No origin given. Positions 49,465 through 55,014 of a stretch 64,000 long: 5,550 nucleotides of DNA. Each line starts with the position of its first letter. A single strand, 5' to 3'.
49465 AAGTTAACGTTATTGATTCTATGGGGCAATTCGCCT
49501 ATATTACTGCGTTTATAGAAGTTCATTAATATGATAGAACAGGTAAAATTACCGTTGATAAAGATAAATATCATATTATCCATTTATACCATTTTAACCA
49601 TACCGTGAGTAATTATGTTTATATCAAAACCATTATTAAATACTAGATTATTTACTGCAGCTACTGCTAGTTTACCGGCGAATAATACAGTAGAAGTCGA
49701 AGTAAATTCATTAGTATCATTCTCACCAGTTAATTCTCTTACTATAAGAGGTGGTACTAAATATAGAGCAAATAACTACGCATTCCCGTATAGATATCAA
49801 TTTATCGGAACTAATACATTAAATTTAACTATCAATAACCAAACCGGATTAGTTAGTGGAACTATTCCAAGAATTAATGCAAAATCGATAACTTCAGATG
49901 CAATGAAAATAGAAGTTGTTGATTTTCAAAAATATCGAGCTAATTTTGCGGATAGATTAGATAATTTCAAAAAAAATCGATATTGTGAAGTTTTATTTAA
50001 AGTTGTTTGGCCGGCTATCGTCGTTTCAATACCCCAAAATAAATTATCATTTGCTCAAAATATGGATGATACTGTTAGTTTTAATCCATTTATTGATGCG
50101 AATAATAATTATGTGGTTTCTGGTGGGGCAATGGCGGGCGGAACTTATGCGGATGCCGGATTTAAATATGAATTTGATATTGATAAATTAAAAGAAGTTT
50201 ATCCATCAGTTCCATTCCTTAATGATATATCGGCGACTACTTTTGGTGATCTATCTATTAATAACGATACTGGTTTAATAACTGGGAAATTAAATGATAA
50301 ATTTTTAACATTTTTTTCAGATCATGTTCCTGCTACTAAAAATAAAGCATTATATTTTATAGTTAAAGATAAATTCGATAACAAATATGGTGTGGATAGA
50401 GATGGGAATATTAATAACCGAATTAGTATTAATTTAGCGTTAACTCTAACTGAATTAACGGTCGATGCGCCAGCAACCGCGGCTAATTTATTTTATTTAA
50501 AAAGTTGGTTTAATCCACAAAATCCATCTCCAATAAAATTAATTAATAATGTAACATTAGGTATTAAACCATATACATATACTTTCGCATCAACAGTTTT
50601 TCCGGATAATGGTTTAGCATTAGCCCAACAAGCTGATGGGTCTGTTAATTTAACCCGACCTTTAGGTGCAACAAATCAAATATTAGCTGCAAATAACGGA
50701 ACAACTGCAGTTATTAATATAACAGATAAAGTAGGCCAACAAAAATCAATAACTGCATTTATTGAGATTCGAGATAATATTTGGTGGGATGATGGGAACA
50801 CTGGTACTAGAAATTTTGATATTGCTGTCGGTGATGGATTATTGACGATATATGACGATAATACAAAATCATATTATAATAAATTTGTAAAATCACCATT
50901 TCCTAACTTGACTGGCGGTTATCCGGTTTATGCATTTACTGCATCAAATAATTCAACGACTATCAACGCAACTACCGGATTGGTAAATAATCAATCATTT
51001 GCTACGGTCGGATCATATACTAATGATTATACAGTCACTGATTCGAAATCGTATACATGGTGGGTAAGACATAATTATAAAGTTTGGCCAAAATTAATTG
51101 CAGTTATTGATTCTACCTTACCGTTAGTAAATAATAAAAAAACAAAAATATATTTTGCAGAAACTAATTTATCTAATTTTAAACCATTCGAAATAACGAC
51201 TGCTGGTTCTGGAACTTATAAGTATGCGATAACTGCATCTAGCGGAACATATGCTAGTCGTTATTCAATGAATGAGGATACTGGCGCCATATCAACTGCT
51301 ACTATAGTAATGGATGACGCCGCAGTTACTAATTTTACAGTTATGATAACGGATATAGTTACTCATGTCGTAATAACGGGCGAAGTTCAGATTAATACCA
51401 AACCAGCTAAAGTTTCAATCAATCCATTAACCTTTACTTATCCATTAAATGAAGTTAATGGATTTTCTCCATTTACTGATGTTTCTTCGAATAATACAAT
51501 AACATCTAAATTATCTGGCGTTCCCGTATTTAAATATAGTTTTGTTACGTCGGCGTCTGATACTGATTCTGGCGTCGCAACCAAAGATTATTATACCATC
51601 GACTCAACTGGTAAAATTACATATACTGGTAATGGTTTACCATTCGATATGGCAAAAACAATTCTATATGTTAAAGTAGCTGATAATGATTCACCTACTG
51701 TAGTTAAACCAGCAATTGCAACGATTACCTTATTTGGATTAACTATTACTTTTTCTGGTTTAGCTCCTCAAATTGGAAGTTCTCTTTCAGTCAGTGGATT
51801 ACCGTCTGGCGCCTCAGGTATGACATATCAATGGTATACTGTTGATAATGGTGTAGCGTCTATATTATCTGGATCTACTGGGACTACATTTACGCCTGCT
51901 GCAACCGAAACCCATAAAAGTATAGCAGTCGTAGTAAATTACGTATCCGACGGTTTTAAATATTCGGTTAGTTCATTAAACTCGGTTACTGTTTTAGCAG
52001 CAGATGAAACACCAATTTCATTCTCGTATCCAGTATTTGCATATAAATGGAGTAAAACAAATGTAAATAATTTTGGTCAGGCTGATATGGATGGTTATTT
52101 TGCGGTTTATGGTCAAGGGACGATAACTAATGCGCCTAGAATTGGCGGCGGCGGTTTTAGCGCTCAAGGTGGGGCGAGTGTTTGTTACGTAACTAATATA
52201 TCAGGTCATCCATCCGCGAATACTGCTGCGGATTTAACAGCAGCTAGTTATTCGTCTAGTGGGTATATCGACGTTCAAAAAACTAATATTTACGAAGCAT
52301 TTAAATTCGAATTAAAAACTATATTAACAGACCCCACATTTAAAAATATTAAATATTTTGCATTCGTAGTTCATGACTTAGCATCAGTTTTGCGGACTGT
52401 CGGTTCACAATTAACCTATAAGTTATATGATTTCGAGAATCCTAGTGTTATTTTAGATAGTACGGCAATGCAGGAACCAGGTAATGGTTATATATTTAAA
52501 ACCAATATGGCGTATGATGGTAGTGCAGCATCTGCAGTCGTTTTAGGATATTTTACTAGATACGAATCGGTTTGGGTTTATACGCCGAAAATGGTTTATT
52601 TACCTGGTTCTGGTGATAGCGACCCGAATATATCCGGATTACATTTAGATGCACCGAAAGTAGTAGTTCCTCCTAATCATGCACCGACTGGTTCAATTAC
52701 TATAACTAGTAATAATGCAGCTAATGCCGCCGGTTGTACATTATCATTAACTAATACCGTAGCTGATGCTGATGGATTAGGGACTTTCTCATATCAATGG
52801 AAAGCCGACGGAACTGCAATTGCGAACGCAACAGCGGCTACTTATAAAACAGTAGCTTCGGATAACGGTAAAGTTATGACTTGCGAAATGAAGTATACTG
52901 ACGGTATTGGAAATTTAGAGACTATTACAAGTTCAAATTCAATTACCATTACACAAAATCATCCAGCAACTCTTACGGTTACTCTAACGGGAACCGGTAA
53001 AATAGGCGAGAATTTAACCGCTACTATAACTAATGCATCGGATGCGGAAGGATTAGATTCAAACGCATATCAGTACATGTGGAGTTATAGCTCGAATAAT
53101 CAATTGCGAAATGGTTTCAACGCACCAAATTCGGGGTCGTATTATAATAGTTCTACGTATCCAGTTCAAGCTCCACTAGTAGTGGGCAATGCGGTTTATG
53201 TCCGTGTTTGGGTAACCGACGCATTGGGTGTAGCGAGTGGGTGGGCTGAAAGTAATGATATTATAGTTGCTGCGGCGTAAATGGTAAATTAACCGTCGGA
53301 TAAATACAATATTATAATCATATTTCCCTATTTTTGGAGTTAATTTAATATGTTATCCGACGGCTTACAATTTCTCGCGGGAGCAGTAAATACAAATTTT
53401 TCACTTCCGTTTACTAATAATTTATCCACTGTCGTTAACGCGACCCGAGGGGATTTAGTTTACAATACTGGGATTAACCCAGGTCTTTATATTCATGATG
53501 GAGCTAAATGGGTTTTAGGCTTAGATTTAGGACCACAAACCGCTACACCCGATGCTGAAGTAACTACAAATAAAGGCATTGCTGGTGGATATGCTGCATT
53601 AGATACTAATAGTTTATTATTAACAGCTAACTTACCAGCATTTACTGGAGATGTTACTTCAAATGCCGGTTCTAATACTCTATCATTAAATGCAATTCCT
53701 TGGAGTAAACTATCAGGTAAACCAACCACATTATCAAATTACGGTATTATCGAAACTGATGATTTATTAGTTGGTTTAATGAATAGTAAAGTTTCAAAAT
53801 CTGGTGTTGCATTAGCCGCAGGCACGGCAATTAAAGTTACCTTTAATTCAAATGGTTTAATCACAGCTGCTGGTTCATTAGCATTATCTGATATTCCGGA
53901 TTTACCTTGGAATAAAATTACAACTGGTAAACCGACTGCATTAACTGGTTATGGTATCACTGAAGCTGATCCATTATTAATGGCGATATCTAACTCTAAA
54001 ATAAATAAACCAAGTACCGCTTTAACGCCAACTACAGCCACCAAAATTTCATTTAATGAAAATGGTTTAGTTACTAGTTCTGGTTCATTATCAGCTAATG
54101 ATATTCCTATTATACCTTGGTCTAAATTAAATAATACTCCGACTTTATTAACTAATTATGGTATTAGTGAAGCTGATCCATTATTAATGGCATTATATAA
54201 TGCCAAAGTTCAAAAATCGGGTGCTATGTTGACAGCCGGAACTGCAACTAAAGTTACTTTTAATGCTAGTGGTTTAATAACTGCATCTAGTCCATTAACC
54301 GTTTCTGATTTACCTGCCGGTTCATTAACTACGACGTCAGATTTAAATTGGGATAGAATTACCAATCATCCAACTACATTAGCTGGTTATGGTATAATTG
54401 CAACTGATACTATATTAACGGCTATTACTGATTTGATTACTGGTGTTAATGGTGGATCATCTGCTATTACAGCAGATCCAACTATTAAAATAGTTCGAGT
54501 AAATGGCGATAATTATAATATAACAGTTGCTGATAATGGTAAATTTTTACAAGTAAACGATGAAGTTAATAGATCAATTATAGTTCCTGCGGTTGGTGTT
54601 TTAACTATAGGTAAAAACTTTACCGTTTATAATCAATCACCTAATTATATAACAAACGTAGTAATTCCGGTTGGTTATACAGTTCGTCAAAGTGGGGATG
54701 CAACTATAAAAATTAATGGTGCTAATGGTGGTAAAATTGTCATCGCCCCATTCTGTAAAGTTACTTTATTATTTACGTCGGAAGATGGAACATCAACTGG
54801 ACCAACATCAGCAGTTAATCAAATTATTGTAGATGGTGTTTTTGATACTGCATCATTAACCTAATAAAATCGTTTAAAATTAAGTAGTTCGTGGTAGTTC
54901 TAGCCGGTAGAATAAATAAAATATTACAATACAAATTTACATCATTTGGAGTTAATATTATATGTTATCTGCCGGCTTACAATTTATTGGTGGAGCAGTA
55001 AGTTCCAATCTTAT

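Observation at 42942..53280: Three-gene paralog family sharing an Ig/cadherin-like N-module; one member adds PA14 and an FG-GAP beta-propeller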

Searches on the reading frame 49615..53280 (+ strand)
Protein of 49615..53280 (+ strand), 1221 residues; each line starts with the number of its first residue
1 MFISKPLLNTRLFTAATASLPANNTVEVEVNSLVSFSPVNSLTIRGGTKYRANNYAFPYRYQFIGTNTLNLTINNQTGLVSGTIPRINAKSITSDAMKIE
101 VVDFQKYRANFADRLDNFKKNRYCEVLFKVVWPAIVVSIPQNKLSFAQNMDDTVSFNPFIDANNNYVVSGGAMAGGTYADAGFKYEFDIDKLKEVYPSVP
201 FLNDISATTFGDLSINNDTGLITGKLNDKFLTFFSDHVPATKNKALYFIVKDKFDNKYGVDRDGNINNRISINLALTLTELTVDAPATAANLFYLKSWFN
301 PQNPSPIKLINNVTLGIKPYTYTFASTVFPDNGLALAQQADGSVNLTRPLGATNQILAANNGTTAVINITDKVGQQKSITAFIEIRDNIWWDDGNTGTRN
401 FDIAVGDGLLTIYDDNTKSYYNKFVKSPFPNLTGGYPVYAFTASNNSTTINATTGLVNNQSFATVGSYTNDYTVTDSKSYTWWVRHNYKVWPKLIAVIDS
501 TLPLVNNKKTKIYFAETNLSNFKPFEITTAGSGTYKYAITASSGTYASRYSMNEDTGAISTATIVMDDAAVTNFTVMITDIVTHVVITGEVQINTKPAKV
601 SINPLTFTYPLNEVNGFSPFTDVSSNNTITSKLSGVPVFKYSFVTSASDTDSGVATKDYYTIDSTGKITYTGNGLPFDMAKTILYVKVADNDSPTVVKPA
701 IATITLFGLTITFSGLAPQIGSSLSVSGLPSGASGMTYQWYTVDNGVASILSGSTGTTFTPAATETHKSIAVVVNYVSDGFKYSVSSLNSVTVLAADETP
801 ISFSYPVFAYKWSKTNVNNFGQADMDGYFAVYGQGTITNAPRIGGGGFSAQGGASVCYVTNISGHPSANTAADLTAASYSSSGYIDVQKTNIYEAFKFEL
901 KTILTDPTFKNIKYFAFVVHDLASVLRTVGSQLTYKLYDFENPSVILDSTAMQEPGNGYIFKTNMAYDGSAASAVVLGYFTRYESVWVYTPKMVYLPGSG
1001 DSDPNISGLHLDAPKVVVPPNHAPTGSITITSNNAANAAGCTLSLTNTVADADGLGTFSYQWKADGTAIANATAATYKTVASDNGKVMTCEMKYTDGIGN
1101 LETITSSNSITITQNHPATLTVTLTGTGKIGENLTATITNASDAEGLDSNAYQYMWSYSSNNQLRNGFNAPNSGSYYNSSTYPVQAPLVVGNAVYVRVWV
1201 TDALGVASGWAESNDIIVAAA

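Call 5: search_protein_families(library=pfam, proteins=[window:49615-53280:+], max_evalue=1)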
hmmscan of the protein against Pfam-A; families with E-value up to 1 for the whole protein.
window:49615-53280:+ (1221 aa): 1 family
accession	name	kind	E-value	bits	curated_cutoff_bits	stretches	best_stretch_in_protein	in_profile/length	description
PF19081.6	Ig_7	-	0.085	13.6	27.3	1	732-765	25-58/84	Ig-like domain CHU_C associated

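Call 11: search_protein_families(library=phrogs, proteins=[window:49615-53280:+], max_evalue=0.001)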
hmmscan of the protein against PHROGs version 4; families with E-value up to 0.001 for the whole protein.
window:49615-53280:+ (1221 aa): 3 families
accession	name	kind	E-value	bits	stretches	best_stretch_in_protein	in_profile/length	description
phrog_4069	-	head and packaging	7.1e-07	30.3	1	1030-1111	37-114/116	Hoc-like head decoration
phrog_1407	-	tail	4.5e-06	27.4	1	1016-1098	163-241/258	major tail protein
phrog_12716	-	unknown function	0.00099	19.9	0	52-93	34-75/190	-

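Call 57: search_dna_similar(query=window:49615-53277:+, collection=phages, mode=protein, max_rows=25, max_evalue=0.001)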
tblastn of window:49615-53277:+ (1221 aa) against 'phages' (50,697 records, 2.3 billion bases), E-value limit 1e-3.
No match.

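Call 66: search_protein_families(library=ncbifam, proteins=[window:49615-53280:+], max_evalue=0.01)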
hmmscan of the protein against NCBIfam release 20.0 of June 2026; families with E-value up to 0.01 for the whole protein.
window:49615-53280:+ (1221 aa): 1 family
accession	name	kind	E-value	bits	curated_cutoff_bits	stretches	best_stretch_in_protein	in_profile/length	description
NF040485.1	ZirU_fam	subfamily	9.7e-08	32.4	100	1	1036-1160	32-176/210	ZirU family protein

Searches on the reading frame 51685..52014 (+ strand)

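Call 23: search_protein_families(library=pfam, proteins=[window:51685-52014:+], max_evalue=5)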
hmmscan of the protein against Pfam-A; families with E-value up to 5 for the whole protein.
seq(110 aa): 1 family
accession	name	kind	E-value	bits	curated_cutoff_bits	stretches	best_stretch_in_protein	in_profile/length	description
PF19081.6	Ig_7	-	0.0022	18.7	27.3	1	42-76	25-59/84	Ig-like domain CHU_C associated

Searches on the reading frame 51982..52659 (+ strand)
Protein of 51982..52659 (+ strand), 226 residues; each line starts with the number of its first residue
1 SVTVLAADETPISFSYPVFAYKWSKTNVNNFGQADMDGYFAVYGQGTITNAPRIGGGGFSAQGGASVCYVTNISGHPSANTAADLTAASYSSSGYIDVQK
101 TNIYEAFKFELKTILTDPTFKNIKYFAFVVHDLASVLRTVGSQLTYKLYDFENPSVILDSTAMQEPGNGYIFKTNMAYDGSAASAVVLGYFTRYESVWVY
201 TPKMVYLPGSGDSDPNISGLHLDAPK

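Call 23: search_protein_families(library=pfam, proteins=[window:51985-52659:+], max_evalue=5)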
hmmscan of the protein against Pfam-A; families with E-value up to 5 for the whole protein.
seq(225 aa): 0 families

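Call 63: search_solved_structures(query=window:51982-52659:+, max_evalue=10)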
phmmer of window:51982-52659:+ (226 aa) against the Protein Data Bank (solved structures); distinct sequences matched with E-value up to 10: 3.
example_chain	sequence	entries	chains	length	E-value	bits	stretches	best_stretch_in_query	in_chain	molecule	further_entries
6yxg_H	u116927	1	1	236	0.47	13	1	37-87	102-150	V REGION HEAVY AND LIGHT CHAINS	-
12kl_B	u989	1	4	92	0.79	12.3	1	43-98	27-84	Ribonucleoside-diphosphate reductase large subunit-like protein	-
7tea_B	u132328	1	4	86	2.2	10.8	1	106-154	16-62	Glutamine synthetase repressor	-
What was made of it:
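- Tried and rejected: No family or PDB sequence match (calls 23, 63).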

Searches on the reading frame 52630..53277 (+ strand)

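Call 23: search_protein_families(library=pfam, proteins=[window:52630-53277:+], max_evalue=5)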
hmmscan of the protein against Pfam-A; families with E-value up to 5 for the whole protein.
seq(216 aa): 6 families
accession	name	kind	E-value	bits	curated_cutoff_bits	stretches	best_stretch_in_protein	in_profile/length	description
PF13895.12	Ig_2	-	0.026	15.2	27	1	49-108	25-78/79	Immunoglobulin domain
PF25788.1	Ig_Rha78A_N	-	0.037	14.7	27.4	1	138-208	29-96/105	Rha78A-like, N-terminal immunoglobulin domain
PF17957.7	Big_7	-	0.11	13.6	24.1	1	19-74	1-54/70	Bacterial Ig domain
PF00114.24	Pilin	-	0.12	13.8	22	1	17-61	55-95/108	Pilin (bacterial filament)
PF04151.21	PPC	-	1.7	10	25.9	1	110-172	10-65/70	Bacterial pre-peptidase C-terminal domain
PF17963.7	Big_9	-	1.8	9.9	23.6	1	16-100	1-85/89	Bacterial Ig domain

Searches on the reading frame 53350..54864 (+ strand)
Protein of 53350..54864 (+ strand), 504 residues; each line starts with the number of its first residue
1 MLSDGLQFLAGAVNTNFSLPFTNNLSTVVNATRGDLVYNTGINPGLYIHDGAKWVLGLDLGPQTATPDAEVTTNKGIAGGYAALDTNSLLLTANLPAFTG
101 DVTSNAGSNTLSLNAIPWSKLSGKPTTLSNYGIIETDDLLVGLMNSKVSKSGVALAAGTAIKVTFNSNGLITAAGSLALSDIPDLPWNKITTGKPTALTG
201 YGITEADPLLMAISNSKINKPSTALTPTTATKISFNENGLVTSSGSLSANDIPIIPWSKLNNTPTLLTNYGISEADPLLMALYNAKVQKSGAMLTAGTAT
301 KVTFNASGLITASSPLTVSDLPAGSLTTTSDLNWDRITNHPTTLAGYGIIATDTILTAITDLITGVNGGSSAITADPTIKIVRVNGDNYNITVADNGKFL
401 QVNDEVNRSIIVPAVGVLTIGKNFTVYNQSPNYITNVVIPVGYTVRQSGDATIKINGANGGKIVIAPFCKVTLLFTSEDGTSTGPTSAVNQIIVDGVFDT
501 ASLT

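Call 11: search_protein_families(library=phrogs, proteins=[window:53350-54864:+], max_evalue=0.001)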
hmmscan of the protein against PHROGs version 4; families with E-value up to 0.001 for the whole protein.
window:53350-54864:+ (504 aa): 4 families
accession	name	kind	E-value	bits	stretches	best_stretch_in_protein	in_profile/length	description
phrog_7389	-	tail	8.6e-27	95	3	148-208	377-435/732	tail fiber protein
phrog_5181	-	unknown function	4.3e-18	66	2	147-273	300-460/763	-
phrog_33377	-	unknown function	3.8e-17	62.9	1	150-206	103-157/456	-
phrog_3018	-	head and packaging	2.2e-09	37.9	0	73-142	136-200/341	head decoration protein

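Call 31: search_protein_families(library=pfam, proteins=[window:53350-54864:+], max_evalue=0.01)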
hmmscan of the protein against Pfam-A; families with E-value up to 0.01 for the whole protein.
window:53350-54864:+ (504 aa): 1 family
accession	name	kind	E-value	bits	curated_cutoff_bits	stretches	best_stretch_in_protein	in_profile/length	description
PF22089.2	DIP2116-like_N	-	0.0025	17.9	27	0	137-181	51-95/165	DIP2116-like, N-terminal domain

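Call 56: search_dna_similar(query=window:53350-54861:+, collection=phages, mode=protein, max_rows=25, max_evalue=0.001)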
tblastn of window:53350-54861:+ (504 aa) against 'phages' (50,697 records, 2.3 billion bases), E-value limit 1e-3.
Records with a match: 6; places in all: 7; records where one place covers at least 80% of the query: 0.
Best place of each record, by identity: 60-80% 2; <60% 4.
By first word of the organism name: Pseudomonas 2; Aeribacillus 2; Limnohabitans 1; Bacillus 1.
By host as written in the record: Aeribacillus pallidus 2; Pseudomonas aeruginosa PAO1 1; Limnohabitans sp. YIMB22184 1; Bacillus sp 1; Pseudomonas fluorescens UFV 041 1.
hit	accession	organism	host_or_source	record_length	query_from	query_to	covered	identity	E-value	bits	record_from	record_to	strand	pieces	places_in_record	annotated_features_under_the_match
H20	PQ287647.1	Pseudomonas phage Komp_PAO1_1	Pseudomonas aeruginosa PAO1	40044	155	323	34%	33.9%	7e-10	68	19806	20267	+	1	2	hypothetical protein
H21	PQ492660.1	Limnohabitans phage YIMV22061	Limnohabitans sp. YIMB22184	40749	182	348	33%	32.3%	2e-4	50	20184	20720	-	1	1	hypothetical protein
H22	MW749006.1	Bacillus phage vB_BspM_AgentSmith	Bacillus sp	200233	93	205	22%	35.4%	3e-7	59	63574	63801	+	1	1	putative tail fiber protein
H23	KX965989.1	Aeribacillus phage AP45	Aeribacillus pallidus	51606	158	208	10%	60.8%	9e-9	64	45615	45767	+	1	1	tail fiber protein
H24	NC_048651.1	Aeribacillus phage AP45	Aeribacillus pallidus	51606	158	208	10%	60.8%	9e-9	64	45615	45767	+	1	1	tail fiber protein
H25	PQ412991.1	Pseudomonas phage UFJF_PfPro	Pseudomonas fluorescens UFV 041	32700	148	206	12%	50.8%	8e-7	58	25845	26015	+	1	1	tail protein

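Call 66: search_protein_families(library=ncbifam, proteins=[window:53350-54864:+], max_evalue=0.01)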
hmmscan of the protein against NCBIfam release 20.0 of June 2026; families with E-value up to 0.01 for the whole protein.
window:53350-54864:+ (504 aa): 1 family
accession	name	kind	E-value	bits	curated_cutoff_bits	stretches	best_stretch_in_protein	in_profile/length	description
NF006523.0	PRK08974.1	equivalog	0.00031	19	884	0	172-235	330-391/561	long-chain-fatty-acid--CoA ligase FadD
